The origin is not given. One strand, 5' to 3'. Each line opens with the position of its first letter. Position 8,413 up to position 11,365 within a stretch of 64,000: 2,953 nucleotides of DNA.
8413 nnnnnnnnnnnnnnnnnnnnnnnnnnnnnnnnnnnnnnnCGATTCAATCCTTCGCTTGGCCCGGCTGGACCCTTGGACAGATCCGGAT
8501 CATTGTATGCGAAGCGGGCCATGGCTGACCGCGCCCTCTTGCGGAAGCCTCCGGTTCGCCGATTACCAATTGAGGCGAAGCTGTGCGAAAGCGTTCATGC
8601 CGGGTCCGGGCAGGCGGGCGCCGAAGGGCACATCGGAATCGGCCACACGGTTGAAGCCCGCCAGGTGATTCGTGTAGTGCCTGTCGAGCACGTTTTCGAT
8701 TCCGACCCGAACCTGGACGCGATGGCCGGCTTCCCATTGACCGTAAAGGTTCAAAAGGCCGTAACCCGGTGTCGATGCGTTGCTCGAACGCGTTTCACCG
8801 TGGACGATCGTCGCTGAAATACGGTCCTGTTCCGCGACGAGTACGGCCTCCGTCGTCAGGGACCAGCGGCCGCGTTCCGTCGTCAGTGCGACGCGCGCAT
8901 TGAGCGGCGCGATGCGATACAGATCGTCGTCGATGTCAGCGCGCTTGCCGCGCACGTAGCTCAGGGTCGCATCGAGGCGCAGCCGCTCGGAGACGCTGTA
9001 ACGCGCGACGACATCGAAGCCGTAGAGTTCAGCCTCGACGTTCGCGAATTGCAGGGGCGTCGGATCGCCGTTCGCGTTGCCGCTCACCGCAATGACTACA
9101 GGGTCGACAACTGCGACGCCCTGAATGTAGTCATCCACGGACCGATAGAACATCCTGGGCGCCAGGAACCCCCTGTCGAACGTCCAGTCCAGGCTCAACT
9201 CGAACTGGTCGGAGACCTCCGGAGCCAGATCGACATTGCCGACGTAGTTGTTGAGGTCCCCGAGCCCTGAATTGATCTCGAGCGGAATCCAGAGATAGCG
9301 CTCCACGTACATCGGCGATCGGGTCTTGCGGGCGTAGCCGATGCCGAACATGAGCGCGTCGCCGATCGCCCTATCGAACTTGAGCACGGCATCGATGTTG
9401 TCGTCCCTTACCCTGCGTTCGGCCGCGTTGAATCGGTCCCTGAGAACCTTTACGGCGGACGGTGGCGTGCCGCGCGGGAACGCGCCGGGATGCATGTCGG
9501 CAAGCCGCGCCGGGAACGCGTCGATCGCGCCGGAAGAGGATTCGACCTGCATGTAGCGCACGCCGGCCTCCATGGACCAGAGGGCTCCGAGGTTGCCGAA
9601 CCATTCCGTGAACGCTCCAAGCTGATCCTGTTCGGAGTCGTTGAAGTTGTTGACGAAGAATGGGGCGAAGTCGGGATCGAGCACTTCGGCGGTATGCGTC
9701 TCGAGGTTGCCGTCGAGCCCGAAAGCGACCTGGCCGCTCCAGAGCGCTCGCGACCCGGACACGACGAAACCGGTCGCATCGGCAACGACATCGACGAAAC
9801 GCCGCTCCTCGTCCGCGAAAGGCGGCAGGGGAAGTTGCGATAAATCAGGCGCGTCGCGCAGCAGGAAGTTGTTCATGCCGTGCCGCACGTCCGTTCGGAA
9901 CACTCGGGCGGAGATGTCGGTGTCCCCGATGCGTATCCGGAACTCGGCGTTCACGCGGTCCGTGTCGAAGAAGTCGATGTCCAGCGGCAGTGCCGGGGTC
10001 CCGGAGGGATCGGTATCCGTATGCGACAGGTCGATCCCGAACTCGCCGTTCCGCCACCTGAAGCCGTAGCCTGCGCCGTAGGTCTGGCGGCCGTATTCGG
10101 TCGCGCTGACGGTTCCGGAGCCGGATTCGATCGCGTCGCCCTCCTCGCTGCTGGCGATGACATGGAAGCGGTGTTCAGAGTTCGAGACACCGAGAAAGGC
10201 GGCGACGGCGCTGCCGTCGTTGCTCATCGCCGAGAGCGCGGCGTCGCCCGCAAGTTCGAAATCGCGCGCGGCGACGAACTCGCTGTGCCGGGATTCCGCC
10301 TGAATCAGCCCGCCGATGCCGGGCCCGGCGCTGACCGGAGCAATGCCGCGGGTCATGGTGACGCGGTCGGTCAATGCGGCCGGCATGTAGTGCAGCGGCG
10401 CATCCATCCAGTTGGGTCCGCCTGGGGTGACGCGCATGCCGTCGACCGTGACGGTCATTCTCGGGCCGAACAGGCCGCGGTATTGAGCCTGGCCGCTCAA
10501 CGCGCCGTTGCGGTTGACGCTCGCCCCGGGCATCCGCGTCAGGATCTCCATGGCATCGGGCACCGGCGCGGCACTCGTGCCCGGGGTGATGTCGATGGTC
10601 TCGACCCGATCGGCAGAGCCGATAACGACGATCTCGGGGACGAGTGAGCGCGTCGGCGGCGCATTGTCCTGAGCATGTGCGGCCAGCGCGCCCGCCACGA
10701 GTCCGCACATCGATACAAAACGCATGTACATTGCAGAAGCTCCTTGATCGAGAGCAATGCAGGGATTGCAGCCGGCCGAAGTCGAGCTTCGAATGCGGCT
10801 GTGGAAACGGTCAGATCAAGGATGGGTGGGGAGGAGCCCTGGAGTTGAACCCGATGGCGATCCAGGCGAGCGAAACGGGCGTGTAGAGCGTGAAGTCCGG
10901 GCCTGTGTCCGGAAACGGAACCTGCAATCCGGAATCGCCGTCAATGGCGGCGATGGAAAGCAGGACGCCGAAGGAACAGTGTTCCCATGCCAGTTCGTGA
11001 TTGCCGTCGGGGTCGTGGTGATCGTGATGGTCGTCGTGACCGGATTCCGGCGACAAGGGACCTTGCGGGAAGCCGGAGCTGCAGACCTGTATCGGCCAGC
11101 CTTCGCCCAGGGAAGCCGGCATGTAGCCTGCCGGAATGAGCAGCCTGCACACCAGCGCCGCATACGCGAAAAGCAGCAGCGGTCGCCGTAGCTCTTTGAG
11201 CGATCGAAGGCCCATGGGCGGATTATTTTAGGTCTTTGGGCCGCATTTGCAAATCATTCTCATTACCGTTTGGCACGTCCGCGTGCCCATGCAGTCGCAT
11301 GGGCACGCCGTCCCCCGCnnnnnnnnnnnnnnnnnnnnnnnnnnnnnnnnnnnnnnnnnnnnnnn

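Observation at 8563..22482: Two-armed metal-acquisition island combining three TonB-dependent receptors with uncharacterised envelope genes and a ZnuABC-like importer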

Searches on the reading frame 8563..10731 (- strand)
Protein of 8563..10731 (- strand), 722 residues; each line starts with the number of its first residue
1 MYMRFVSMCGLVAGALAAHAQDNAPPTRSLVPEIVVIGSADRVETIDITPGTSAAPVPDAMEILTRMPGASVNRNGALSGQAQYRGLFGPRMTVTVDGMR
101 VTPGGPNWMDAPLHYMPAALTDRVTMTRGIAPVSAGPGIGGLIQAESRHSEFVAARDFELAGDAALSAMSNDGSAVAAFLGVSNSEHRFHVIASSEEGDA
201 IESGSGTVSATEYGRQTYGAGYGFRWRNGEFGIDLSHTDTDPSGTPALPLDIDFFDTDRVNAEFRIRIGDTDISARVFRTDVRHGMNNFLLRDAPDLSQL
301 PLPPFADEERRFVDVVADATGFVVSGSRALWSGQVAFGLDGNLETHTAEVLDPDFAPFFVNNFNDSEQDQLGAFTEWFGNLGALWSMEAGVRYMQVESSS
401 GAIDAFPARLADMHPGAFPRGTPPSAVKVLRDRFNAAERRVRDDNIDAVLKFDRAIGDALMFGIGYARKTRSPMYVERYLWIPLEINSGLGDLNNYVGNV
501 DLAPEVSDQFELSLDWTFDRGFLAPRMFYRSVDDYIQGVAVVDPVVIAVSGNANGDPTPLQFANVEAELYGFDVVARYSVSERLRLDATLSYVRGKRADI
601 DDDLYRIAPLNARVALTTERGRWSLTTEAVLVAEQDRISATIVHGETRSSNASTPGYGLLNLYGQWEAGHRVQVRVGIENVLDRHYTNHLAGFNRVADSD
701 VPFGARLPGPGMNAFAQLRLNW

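Call 4: search_protein_families(library=pfam, proteins=[window:8563-10731:-], max_evalue=0.01)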
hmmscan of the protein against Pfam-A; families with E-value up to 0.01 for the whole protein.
window:8563-10731:- (722 aa): 3 families
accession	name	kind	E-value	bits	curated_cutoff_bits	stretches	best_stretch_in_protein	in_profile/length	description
PF00593.30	TonB_dep_Rec_b-barrel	-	8.1e-27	95.6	27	1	206-681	12-436/436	TonB dependent receptor-like, beta-barrel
PF07715.20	Plug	-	7.1e-09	36.6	23.9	1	55-138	20-102/107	TonB-dependent Receptor Plug Domain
PF14905.12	OMP_b-brl_3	-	0.00016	21.3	27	1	493-594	204-294/408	Outer membrane protein beta-barrel family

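Call 6: search_protein_families(library=ncbifam, proteins=[window:8563-10731:-], max_evalue=0.01)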
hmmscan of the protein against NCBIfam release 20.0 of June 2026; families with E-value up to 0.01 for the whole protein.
window:8563-10731:- (722 aa): 13 families
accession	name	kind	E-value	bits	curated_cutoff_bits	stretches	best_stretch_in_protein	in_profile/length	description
TIGR01778.1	TonB-copper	equivalog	2.3e-46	158.8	472.45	1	54-717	11-632/637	TonB-dependent copper receptor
TIGR01785.1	TonB-hemin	subfamily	5.9e-30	104.3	316.85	2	365-689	360-657/677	TonB-dependent heme/hemoglobin receptor family protein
TIGR01786.1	TonB-hemlactrns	subfamily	2.4e-28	99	323.75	1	457-689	449-689/719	TonB-dependent hemoglobin/transferrin/lactoferrin family receptor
TIGR01783.1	TonB-siderophor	subfamily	2.9e-15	55.9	223.5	2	556-695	487-629/649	TonB-dependent siderophore receptor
TIGR01782.1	TonB-Xanth-Caul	subfamily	4e-13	48.5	310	2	347-541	501-682/868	TonB-dependent receptor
TIGR01779.1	TonB-B12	equivalog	1.1e-10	40.7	599.7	2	496-687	423-594/614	TonB-dependent vitamin B12 receptor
NF010048.1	PRK13524.1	subfamily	2.3e-06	26.3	493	1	497-689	524-714/744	FepA family TonB-dependent siderophore receptor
NF007478.2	PRK10064.1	equivalog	3.7e-06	25.5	745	1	495-687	440-642/663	catecholate siderophore receptor CirA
NF010010.0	PRK13483.1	equivalog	9.2e-06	23.9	927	1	495-688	448-640/660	ligand-gated channel protein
NF007926.1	PRK10641.1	equivalog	2.8e-05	22.9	836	0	60-144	64-150/617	TonB-dependent vitamin B12 receptor BtuB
NF038289.1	Zn_piracy_ZnuD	exception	3.7e-05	22.6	950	1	497-690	487-664/685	zinc piracy TonB-dependent receptor ZnuD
NF010051.0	PRK13528.1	subfamily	0.00045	18.6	583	1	496-689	513-705/727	FepA family TonB-dependent siderophore receptor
NF049947.1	TonB_dep_PCPU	exception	0.0023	16.2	800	0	498-602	484-577/685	TonB-dependent receptor, PCPU motif-type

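Call 56: search_solved_structures(query=window:8563-10731:-, max_evalue=0.00001)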
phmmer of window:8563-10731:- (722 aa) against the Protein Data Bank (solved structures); distinct sequences matched with E-value up to 0.00001: 7.
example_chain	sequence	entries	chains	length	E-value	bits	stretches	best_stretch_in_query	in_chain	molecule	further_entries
6z8y_A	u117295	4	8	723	1e-34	123.5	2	559-713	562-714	Putative copper transport outer membrane porin OprC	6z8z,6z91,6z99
6fok_A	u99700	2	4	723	1.6e-34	122.9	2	559-713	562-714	Putative copper transport outer membrane porin OprC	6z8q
6fom_A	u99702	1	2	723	8.2e-34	120.6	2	559-713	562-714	Putative copper transport outer membrane porin OprC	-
6z8r_A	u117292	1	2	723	1.5e-33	119.7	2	559-713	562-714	Putative copper transport outer membrane porin OprC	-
6z8s_A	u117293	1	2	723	1.8e-33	119.4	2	559-713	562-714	Putative copper transport outer membrane porin OprC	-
6z8t_A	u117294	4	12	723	5.2e-33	117.9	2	559-713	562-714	Putative copper transport outer membrane porin OprC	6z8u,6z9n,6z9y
8the_A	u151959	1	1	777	1.4e-10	43.8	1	499-713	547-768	Heme/hemoglobin uptake outer membrane receptor PhuR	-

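Call 74: search_solved_structures(query=window:8563-10731:-, max_evalue=1e-20, show_alignments=1)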
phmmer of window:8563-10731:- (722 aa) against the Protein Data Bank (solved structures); distinct sequences matched with E-value up to 1e-20: 6.
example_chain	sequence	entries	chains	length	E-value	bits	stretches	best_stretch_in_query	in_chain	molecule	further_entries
6z8y_A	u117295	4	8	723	1e-34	123.5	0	559-713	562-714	Putative copper transport outer membrane porin OprC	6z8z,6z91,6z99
6fok_A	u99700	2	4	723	1.6e-34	122.9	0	559-713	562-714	Putative copper transport outer membrane porin OprC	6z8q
6fom_A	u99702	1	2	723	8.2e-34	120.6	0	559-713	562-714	Putative copper transport outer membrane porin OprC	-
6z8r_A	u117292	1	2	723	1.5e-33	119.7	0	559-713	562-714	Putative copper transport outer membrane porin OprC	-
6z8s_A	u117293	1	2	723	1.8e-33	119.4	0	559-713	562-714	Putative copper transport outer membrane porin OprC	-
6z8t_A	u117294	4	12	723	5.2e-33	117.9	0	559-713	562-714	Putative copper transport outer membrane porin OprC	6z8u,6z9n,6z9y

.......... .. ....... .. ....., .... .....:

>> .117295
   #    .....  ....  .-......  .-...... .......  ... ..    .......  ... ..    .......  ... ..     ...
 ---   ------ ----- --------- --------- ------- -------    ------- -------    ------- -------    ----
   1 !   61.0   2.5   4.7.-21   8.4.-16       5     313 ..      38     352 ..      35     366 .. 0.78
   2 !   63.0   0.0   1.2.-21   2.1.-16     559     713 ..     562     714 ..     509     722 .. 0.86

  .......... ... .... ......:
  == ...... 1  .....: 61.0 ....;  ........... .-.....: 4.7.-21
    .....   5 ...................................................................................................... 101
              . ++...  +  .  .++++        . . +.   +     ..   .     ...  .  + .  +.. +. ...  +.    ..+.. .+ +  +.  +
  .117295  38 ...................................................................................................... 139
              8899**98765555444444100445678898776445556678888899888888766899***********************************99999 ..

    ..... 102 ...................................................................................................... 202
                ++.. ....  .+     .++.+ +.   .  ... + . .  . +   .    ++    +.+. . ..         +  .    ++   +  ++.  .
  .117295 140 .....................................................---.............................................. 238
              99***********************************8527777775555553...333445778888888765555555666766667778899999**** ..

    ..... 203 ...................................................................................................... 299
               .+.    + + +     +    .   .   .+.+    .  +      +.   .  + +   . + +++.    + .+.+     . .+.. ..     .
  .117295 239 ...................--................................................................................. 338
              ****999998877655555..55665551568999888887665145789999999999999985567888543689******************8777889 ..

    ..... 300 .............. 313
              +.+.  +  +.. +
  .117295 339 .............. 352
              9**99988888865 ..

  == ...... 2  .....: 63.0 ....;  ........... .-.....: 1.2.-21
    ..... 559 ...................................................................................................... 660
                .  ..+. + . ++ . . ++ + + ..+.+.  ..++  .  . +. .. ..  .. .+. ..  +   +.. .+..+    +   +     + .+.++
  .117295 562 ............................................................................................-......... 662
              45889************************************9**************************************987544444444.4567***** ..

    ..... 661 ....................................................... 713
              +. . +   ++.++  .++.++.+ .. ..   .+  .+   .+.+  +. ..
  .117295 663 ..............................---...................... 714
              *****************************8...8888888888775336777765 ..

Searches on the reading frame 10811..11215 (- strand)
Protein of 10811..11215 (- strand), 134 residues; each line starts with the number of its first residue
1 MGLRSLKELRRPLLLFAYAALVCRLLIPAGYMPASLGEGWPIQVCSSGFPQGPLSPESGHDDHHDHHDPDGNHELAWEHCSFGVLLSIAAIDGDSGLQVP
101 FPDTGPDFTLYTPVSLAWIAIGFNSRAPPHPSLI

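Call 4: search_protein_families(library=pfam, proteins=[window:10811-11215:-], max_evalue=0.01)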
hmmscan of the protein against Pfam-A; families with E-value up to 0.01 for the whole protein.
window:10811-11215:- (134 aa): 1 family
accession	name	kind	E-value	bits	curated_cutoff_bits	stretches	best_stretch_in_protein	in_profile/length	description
PF11162.13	DUF2946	-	2.4e-05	25.5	23.7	1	15-129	5-117/117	Protein of unknown function (DUF2946)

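Call 6: search_protein_families(library=ncbifam, proteins=[window:10811-11215:-], max_evalue=0.01)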
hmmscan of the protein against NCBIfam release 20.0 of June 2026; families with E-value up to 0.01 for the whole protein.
window:10811-11215:- (134 aa): 0 families

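Call 60: search_protein_families(library=pfam, proteins=[window:10811-11215:-], max_evalue=10)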
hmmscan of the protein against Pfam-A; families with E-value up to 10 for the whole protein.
window:10811-11215:- (134 aa): 1 family
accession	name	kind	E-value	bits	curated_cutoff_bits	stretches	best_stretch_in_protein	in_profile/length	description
PF11162.13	DUF2946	-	2.4e-05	25.5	23.7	1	15-129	5-117/117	Protein of unknown function (DUF2946)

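Call 83: find_homologous_proteins(query=window:10811-11215:-, max_evalue=0.001)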
Query window:10811-11215:- (134 aa): 3 proteins with E <= 0.001 among 19 candidates.
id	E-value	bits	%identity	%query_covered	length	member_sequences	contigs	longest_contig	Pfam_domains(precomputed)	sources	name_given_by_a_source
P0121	1.1e-80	287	92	100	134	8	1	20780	PF11162.14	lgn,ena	-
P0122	1.8e-32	130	51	100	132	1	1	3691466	-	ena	-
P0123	2.5e-5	42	35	54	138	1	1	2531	-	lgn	-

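Call 90: search_protein_representatives(protein=window:10811-11215:-)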
Query: 134 residues. Proteins with E-value up to 0.001 (for the whole library): 406; up to 1e-10: 52; up to 1e-30: 2. The best 150 are listed.
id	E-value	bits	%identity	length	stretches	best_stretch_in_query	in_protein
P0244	4.8e-44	166.0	31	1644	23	41-82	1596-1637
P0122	5.6e-33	130.1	57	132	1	1-134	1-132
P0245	2.2e-23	99.0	42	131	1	1-134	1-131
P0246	1.4e-22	96.4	46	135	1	2-131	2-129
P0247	3.2e-20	88.7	42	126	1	1-130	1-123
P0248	3.2e-20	88.7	45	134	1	4-129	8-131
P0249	6.4e-19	84.5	44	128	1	16-131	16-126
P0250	9.0e-19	84.0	46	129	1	9-132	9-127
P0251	8.2e-18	80.9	47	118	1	17-129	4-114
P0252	1.0e-17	80.6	46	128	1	2-101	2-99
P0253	1.7e-17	79.9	39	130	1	7-130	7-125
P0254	1.1e-16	77.3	40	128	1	7-131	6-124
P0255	1.6e-16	76.7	41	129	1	4-129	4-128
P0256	2.7e-16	76.0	41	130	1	3-130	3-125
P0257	4.1e-16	75.4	42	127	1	9-133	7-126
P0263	9.7e-14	67.7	41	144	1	8-132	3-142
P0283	1.6e-11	60.5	36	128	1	13-129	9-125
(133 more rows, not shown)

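Call 92: find_encoding_contigs(protein=P0122, flank=7000, max_places=1)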
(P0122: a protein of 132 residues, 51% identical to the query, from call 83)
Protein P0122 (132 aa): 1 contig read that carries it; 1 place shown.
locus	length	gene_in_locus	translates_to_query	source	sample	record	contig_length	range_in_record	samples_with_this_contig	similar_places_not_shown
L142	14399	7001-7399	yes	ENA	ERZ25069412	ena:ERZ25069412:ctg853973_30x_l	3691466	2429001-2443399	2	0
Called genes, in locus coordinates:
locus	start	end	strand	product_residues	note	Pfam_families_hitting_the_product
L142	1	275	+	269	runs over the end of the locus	PF00005:ABC_tran, PF13304:AAA_21 (faint)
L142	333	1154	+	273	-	PF00950:ABC-3, PF01032:FecCD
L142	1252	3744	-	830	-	PF02687:FtsX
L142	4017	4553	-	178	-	PF00582:Usp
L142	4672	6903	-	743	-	PF01734:Patatin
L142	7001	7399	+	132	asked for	-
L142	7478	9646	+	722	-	PF07715:Plug, PF00593:TonB_dep_Rec_b-barrel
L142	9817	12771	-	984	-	PF07715:Plug, PF00593:TonB_dep_Rec_b-barrel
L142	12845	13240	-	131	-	-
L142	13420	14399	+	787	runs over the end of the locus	PF07715:Plug, PF00593:TonB_dep_Rec_b-barrel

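Call 93: find_encoding_contigs(protein=P0245, flank=7000, max_places=1)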
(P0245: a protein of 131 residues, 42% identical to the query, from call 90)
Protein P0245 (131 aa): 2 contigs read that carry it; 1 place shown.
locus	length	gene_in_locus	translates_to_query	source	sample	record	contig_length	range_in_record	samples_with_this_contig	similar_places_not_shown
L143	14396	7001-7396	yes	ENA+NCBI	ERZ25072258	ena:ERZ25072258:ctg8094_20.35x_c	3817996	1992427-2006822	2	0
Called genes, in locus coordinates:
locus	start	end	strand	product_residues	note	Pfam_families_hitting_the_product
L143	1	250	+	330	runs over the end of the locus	PF16884:ADH_N_2, PF00107:ADH_zinc_N, PF13602:ADH_zinc_N_2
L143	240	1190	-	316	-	PF00682:HMGL-like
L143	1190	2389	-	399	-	PF02515:CoA_transf_3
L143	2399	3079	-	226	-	-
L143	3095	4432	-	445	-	PF07690:MFS_1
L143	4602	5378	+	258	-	PF00392:GntR, PF07702:UTRA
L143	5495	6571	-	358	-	PF00795:CN_hydrolase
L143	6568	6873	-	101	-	PF07045:DUF1330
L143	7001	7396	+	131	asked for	-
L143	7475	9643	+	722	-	PF07715:Plug (weak), PF00593:TonB_dep_Rec_b-barrel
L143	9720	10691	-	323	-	PF05275:CopB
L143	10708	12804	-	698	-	PF07732:Cu-oxidase_3, PF00394:Cu-oxidase, PF07731:Cu-oxidase_2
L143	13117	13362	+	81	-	-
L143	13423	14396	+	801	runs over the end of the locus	PF00403:HMA, PF00122:E1-E2_ATPase, PF00702:Hydrolase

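Call 97: find_encoding_contigs(protein=P0253, flank=6000, max_places=1)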
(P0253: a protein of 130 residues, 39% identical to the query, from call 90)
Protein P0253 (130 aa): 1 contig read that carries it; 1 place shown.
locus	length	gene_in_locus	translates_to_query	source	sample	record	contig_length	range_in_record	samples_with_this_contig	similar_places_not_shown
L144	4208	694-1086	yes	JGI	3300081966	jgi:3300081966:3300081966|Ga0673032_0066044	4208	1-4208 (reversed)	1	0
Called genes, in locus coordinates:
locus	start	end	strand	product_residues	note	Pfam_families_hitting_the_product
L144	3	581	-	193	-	?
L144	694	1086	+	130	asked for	-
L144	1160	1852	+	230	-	-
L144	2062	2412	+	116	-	PF00392:GntR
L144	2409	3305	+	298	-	PF00005:ABC_tran, PF13304:AAA_21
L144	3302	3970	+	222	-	PF13346:ABC2_membrane_5 (weak), PF12698:ABC2_membrane_3 (weak)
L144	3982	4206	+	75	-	?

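Call 98: find_encoding_contigs(protein=P0283, flank=6000, max_places=1)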
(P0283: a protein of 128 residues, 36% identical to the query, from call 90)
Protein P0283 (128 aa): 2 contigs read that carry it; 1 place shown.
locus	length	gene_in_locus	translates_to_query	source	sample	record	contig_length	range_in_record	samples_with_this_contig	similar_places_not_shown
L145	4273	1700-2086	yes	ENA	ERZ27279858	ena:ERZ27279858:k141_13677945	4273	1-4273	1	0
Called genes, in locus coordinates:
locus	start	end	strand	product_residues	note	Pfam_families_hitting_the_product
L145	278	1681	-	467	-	PF00069:Pkinase, PF01636:APH (faint), PF07714:PK_Tyr_Ser-Thr, PF03109:ABC1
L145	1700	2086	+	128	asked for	-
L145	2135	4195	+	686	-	PF07715:Plug (weak), PF00593:TonB_dep_Rec_b-barrel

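Call 99: find_encoding_contigs(protein=P0263, flank=6000, max_places=1)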
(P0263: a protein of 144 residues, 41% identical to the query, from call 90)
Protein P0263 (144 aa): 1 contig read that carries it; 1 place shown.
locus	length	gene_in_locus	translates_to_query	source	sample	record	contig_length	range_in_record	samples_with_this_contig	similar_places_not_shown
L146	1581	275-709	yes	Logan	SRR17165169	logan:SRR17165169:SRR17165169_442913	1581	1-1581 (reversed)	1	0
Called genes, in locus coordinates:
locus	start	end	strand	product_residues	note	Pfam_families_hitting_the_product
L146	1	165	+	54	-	?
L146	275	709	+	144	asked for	-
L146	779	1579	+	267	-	?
